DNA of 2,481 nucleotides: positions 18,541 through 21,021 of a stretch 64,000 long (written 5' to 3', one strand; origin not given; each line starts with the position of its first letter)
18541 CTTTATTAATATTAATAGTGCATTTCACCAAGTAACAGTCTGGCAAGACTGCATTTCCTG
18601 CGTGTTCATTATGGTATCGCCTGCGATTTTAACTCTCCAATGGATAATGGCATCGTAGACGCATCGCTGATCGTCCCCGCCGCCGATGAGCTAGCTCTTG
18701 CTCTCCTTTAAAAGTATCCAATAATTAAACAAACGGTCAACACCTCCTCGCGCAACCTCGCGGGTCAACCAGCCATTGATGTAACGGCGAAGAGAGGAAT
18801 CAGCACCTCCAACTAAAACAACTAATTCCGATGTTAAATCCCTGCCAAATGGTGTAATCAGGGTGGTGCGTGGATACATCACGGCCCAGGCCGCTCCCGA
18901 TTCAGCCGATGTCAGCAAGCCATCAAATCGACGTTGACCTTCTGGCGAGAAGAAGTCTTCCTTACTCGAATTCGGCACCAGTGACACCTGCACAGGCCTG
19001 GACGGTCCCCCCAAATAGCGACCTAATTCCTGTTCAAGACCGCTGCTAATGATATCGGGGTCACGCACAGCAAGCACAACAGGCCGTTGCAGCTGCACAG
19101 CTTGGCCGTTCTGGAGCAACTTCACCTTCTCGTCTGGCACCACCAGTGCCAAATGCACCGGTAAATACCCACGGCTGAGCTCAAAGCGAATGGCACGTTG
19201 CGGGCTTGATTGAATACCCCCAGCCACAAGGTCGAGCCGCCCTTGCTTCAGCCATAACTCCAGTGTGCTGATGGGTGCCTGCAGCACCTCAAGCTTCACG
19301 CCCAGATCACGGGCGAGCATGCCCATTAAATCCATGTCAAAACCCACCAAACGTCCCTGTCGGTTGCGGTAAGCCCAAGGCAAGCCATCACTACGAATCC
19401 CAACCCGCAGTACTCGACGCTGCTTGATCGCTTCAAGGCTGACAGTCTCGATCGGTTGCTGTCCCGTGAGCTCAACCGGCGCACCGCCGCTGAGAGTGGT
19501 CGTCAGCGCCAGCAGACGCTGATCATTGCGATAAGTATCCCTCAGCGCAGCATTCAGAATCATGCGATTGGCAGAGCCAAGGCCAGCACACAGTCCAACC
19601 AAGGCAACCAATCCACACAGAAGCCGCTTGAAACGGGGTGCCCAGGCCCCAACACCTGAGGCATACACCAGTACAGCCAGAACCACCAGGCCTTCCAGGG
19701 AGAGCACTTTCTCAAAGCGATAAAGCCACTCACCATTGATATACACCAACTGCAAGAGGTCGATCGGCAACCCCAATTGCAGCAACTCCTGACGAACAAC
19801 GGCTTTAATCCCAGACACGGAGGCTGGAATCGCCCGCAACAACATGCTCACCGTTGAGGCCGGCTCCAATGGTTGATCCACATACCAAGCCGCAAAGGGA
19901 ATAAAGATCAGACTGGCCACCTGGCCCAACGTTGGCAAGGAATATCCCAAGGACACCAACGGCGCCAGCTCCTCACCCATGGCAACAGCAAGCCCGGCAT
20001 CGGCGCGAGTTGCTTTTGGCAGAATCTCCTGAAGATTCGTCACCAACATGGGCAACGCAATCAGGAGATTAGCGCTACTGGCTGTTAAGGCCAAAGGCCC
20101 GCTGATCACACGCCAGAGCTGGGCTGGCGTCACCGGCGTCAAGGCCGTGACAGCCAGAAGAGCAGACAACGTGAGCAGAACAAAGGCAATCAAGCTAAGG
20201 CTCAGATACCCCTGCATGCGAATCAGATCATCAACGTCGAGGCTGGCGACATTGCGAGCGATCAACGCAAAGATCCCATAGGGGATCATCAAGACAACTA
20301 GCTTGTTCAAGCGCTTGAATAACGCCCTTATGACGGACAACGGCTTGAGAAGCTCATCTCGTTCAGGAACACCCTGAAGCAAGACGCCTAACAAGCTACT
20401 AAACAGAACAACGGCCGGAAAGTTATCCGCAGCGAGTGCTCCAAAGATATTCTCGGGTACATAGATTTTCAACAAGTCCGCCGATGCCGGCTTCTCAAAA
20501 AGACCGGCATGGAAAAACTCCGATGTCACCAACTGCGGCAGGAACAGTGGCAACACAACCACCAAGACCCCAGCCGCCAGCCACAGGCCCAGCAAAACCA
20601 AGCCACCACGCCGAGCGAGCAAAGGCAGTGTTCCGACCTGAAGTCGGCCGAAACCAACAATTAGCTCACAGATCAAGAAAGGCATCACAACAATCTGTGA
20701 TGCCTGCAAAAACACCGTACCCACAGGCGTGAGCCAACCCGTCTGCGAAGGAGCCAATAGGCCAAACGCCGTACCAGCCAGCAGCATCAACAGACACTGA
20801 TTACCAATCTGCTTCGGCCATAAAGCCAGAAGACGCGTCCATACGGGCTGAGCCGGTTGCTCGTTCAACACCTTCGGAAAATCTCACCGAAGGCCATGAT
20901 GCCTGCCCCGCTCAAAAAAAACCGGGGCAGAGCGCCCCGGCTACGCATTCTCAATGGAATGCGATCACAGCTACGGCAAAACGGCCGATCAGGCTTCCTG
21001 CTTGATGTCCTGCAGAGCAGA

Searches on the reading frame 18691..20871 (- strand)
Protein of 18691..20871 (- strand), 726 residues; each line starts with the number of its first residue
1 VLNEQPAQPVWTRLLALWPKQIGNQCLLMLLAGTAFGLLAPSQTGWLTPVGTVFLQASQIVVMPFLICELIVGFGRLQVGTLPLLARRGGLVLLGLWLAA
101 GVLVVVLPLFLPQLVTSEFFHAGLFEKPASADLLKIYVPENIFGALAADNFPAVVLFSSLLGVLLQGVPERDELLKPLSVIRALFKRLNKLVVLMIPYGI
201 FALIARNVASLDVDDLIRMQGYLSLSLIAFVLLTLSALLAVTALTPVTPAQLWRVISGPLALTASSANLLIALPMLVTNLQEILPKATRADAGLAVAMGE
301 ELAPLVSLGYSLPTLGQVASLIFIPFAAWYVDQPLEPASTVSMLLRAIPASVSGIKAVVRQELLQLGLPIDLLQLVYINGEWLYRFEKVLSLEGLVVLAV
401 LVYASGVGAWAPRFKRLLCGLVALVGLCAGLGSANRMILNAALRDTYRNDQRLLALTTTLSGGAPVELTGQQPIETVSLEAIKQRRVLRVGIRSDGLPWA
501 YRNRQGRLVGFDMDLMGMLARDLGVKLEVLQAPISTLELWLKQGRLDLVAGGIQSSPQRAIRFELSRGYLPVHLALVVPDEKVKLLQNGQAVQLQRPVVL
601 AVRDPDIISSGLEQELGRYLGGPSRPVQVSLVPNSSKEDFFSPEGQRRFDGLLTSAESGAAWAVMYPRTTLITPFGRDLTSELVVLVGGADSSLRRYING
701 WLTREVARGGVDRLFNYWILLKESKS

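Call 93: search_protein_families(library=pfam, proteins=[window:18691-20871:-], max_evalue=0.0001)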
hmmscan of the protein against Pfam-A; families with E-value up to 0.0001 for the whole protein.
window:18691-20871:- (726 aa): 2 families
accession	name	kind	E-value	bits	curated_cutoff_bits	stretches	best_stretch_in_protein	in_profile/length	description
PF00375.23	SDF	-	1.1e-28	100.8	27.9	1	25-352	4-328/387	Sodium:dicarboxylate symporter family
PF00497.25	SBP_bac_3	-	3.1e-18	66.2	26.4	1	488-719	1-130/132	Bacterial extracellular solute-binding proteins, family 3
